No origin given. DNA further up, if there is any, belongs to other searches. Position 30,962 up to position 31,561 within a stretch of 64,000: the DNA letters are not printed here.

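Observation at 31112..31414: Phage-encoded secreted c-type cytochrome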

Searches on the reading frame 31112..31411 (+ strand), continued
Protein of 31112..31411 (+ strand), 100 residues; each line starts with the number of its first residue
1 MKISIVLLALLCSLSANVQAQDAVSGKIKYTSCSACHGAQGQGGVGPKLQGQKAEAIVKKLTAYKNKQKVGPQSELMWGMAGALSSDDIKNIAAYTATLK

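Call 59: fold_search(model_id=the predicted structure, library=pdb)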
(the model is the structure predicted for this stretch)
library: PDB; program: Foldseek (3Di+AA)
matches with E <= 10: 86; with E <= 0.001: 8
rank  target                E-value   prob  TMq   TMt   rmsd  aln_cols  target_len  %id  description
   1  2zzs_1                1.8e-05  1.00  0.70  0.85   2.0        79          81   43  Crystal structure of cytochrome c554 from Vibrio parahaemolyticus strain RIMD2210633 (released 2010-03-16)
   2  4o1w_A                5.6e-05  1.00  0.67  0.84   2.0        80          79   41  Crystal Structure of Colwellia psychrerythraea cytochrome c (released 2014-04-23)
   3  1cno_A                6.0e-05  1.00  0.69  0.79   2.0        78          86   46  STRUCTURE OF PSEUDOMONAS NAUTICA CYTOCHROME C552, BY MAD METHOD (released 1999-07-22)
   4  8yts_A                1.3e-04  1.00  0.69  0.83   1.7        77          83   42  The structure of the cytochrome c546/556 from Thioalkalivibrio paradoxus with unusual UV-Vis spectral features at atom (released 2024-04-24)
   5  1cno_G                2.3e-04  1.00  0.69  0.79   1.7        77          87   45  STRUCTURE OF PSEUDOMONAS NAUTICA CYTOCHROME C552, BY MAD METHOD (released 1999-07-22)
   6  2zzs_M                2.4e-04  1.00  0.67  0.83   2.1        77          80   42  Crystal structure of cytochrome c554 from Vibrio parahaemolyticus strain RIMD2210633 (released 2010-03-16)
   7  1c53                  3.9e-04  1.00  0.68  0.85   1.7        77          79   35  S-CLASS CYTOCHROMES C HAVE A VARIETY OF FOLDING PATTERNS: STRUCTURE OF CYTOCHROME C-553 FROM DESULFOVIBRIO VULGARIS DETE (released 1993-10-31)
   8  4o1w_B                8.7e-04  1.00  0.64  0.81   2.3        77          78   43  Crystal Structure of Colwellia psychrerythraea cytochrome c (released 2014-04-23)
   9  8smr_K                3.0e-03  1.00  0.67  0.38   2.0        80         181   35  cytochrome bc1-cbb3 supercomplex from Pseudomonas aeruginosa (released 2023-10-11)
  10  6q2u                  3.3e-03  1.00  0.66  0.40   1.9        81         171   37  Structure of Cytochrome C4 from Pseudomonas aeruginosa (released 2019-11-20)
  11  2zzs_6                3.5e-03  1.00  0.66  0.82   2.3        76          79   43  Crystal structure of cytochrome c554 from Vibrio parahaemolyticus strain RIMD2210633 (released 2010-03-16)
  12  1etp_A                3.7e-03  1.00  0.71  0.39   2.2        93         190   27  CRYSTAL STRUCTURE OF CYTOCHROME C4 FROM PSEUDOMONAS STUTZERI (released 1997-02-12)
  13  8uf3_A                4.8e-03  1.00  0.68  0.38   1.9        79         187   28  Structure of cytochrome c4 from Neisseria gonorrhoeae (released 2024-09-11)
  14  1dvh_MODEL_1_A        6.0e-03  1.00  0.67  0.83   1.8        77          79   30  STRUCTURE AND DYNAMICS OF FERROCYTOCHROME C553 FROM DESULFOVIBRIO VULGARIS STUDIED BY NMR SPECTROSCOPY AND RES (released 1995-06-03)
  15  1h1o_A                7.4e-03  1.00  0.66  0.39   2.5        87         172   32  Acidithiobacillus ferrooxidans cytochrome c4 structure supports a complex-induced tuning of electron transfer (released 2003-07-17)
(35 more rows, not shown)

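Call 64: search_protein_families(library=pfam, proteins=[L004:8840-9415:+, L004:9547-9981:+, L004:10305-10760:+, L004:10781-11413:+, L004:11418-12047:+, L004:12047-12550:+, L026:14281-14595:+, L026:13989-14276:+, L029:4449-4832:+, L029:4024-4449:+], max_evalue=0.01)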
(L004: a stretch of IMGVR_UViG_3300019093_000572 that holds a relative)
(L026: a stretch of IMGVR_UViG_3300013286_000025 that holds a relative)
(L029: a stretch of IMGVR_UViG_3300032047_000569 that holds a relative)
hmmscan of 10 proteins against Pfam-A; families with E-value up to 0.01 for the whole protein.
L004:8840-9415:+ (192 aa): 2 families
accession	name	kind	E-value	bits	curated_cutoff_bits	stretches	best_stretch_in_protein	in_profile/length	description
PF00578.27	AhpC-TSA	-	3e-20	72.9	26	1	17-153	1-123/124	AhpC/TSA family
PF08534.16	Redoxin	-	7.4e-07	29.5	26.6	1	42-162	22-139/148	Redoxin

L004:9547-9981:+ (145 aa): 0 families

L004:10305-10760:+ (152 aa): 1 family
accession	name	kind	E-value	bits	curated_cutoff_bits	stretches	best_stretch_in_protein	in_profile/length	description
PF07681.17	DoxX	-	2.5e-06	28.5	23.6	1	20-74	3-64/85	DoxX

L004:10781-11413:+ (211 aa): 1 family
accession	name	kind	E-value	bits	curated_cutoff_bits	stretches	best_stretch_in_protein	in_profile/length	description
PF00596.27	Aldolase_II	-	1.5e-28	100.4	22.2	1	4-205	2-182/183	Class II Aldolase and Adducin N-terminal domain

L004:11418-12047:+ (210 aa): 0 families

L004:12047-12550:+ (168 aa): 1 family
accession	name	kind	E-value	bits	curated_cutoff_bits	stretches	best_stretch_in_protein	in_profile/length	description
PF02627.25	CMD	-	1.3e-08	35.1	23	1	97-167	8-77/84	Carboxymuconolactone decarboxylase family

L026:14281-14595:+ (105 aa): 0 families

L026:13989-14276:+ (96 aa): 3 families
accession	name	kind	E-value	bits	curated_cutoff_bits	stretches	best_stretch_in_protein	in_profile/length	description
PF00462.30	Glutaredoxin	-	6.1e-15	55.6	22.9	1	25-84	2-60/60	Glutaredoxin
PF13417.12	GST_N_3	-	0.00014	22.6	22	1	30-81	5-54/75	Glutathione S-transferase, N-terminal domain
PF13409.12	GST_N_2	-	0.0011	20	25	1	32-81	2-53/70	Glutathione S-transferase, N-terminal domain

L029:4449-4832:+ (128 aa): 1 family
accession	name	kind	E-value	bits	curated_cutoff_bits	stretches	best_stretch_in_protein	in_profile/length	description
PF01521.26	Fe-S_biosyn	-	4.6e-10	40.1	26.3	1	23-121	4-109/110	Iron-sulphur cluster biosynthesis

L029:4024-4449:+ (142 aa): 1 family
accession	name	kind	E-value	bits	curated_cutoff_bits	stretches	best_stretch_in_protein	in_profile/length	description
PF01592.21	NifU_N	-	1e-40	139.3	22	1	3-133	2-125/127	NifU-like N terminal domain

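Call 66: search_dna_similar(query=window:31172-31411:+, collection=phages, mode=protein, max_evalue=5, max_rows=15)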
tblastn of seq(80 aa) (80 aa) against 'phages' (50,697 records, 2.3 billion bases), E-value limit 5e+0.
Records with a match: 1; places in all: 1; records where one place covers at least 80% of the query: 1.
Best place of each record, by identity: <60% 1.
By first word of the organism name: Ralstonia 1.
By host as written in the record: Ralstonia solanacearum R299, UW30 1.
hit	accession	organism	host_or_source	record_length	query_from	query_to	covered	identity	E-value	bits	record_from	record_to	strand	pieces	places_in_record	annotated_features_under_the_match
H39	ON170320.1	Ralstonia phage YO188_1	Ralstonia solanacearum R299, UW30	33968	7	77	89%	28.4%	5e-2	36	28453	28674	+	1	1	record has no annotation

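Call 67: get_annotated_region(hit=H39, flank=1500)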
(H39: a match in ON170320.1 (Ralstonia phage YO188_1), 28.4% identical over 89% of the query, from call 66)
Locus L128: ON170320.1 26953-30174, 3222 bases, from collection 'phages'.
description: UNVERIFIED_ORG: Ralstonia phage YO188_1 sequence.
organism: Ralstonia phage YO188_1 (NCBI taxid 2935401)
taxonomy: Viruses; Monodnaviria; Loebvirae; Hofneiviricota; Faserviricetes; Tubulavirales; Inoviridae
host: Ralstonia solanacearum R299, UW30; source: tomato; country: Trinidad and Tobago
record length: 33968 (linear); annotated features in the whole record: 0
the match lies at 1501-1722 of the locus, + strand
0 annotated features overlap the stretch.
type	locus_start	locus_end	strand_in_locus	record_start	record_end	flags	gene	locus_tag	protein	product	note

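Call 72: find_homologous_proteins(query=L127:3966-5537:+, max_evalue=1e-100)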
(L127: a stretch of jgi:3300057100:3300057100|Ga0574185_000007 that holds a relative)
Query L127:3966-5537:+ (524 aa): 7996 proteins with E <= 1e-100 among 8000 candidates; the best 120 are listed.
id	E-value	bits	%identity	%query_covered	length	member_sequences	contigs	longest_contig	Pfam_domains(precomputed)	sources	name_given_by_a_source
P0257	0.0e+0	1178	78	89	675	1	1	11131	PF00115.26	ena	-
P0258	0.0e+0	1016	84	97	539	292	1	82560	PF00115.26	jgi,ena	jgi:cytochrome c oxidase subunit 1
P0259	0.0e+0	1016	83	99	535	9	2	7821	PF00115.26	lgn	-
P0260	0.0e+0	1015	83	100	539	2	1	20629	PF00115.26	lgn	-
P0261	0.0e+0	1014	84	97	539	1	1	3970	PF00115.26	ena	-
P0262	0.0e+0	1014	84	97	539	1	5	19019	PF00115.26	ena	-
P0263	0.0e+0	1013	84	97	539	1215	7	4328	PF00115.26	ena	-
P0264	0.0e+0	1013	83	99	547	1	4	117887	PF00115.26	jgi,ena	jgi:cytochrome c oxidase subunit 1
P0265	0.0e+0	1012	84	97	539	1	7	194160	PF00115.26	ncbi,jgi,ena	jgi:cytochrome c oxidase subunit 1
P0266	0.0e+0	1011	84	97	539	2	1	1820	PF00115.26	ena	-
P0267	0.0e+0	1011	84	97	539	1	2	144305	PF00115.26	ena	-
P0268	0.0e+0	1011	84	97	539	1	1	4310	PF00115.26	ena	-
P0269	0.0e+0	1011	83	99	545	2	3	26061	PF00115.26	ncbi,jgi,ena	ncbi:MAG: cytochrome c oxidase subunit I [Polynucleobacter sp.]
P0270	0.0e+0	1011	84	97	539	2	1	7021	PF00115.26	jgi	-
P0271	0.0e+0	1011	83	99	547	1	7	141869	PF00115.26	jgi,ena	jgi:cytochrome c oxidase subunit 1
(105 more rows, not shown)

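Call 76: find_related_loci(query=A1, collection=viral_contigs, flank=6000)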
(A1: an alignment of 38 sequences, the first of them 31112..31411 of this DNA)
Query A1 (100 aa) in viral_contigs; peptide patterns used: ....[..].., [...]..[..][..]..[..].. (x = any residue, [..] = any of these).
247 stretches matched a pattern; 216 encode a relative of the query (tblastn E <= 1e-3); the best 80 are kept; 80 distinct loci.
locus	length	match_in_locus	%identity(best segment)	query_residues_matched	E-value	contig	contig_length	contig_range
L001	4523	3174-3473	100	1-100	1e-62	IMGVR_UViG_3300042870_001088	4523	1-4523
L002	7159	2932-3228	78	1-100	3e-47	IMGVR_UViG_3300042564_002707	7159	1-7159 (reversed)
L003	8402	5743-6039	78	1-100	3e-47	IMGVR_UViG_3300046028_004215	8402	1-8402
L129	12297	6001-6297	77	2-100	7e-46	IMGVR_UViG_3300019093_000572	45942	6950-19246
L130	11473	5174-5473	72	1-100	2e-44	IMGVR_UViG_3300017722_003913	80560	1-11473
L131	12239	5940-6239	72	1-100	2e-44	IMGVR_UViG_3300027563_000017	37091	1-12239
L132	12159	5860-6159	72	1-100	2e-44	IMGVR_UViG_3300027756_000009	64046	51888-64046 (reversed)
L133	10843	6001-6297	74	1-100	1e-43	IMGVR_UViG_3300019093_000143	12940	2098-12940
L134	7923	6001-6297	74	1-100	2e-43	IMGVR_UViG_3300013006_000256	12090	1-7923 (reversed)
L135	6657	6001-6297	71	2-100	3e-43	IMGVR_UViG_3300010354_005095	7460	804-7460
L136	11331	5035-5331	78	1-100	5e-42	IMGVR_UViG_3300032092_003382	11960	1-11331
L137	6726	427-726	65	1-100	3e-40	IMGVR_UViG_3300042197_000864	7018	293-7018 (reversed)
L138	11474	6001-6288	64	5-100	2e-37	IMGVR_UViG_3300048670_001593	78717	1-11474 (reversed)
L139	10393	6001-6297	64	2-100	3e-37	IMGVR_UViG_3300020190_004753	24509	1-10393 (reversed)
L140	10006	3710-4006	70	1-100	2e-36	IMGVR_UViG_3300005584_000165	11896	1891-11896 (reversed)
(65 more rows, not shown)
